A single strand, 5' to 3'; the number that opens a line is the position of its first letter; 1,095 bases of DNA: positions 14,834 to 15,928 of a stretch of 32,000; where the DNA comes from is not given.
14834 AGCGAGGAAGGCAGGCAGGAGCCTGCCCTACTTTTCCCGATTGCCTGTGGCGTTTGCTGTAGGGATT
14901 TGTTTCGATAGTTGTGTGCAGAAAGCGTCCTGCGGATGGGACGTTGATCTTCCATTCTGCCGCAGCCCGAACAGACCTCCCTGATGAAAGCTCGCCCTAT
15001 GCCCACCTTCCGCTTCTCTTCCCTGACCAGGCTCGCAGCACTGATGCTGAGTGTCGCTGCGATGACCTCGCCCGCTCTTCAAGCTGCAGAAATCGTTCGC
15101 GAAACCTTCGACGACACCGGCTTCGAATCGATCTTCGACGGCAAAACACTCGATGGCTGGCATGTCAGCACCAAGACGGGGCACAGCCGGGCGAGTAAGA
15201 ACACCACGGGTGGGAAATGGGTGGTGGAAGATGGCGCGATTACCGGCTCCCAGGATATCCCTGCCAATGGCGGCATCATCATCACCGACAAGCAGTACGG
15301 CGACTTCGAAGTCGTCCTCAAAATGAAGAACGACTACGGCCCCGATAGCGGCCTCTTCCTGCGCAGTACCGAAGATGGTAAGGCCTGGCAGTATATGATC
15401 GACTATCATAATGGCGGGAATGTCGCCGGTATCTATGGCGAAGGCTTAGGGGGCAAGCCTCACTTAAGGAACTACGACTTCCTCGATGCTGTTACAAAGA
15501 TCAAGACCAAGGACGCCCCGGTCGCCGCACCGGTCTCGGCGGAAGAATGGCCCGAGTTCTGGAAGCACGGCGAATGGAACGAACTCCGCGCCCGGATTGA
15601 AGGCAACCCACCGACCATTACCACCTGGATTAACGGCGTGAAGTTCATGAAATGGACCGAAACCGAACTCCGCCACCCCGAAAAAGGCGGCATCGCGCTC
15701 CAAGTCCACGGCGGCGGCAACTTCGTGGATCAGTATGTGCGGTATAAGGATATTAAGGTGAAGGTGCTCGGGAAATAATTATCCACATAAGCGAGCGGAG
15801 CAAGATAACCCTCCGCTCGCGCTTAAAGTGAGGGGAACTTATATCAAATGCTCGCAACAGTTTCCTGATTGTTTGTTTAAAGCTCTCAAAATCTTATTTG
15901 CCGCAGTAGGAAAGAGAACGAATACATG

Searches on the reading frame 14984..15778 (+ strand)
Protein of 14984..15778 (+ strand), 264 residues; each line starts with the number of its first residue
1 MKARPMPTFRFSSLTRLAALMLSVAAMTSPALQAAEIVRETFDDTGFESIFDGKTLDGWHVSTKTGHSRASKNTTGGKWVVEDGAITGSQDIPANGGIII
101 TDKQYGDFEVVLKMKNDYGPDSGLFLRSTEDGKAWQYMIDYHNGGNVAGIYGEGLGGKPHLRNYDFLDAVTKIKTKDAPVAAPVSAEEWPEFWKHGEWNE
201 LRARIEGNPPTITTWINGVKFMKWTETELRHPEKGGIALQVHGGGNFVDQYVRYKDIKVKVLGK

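Call 8: search_protein_families(library=pfam, proteins=[window:14984-15778:+], max_evalue=0.001)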
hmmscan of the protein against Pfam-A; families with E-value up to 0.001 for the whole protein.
window:14984-15778:+ (264 aa): 1 family
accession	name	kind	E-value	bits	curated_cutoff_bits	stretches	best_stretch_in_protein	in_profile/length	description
PF06439.18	3keto-disac_hyd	-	1.4e-29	103.9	26.8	1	46-260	1-187/187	3-keto-disaccharide hydrolase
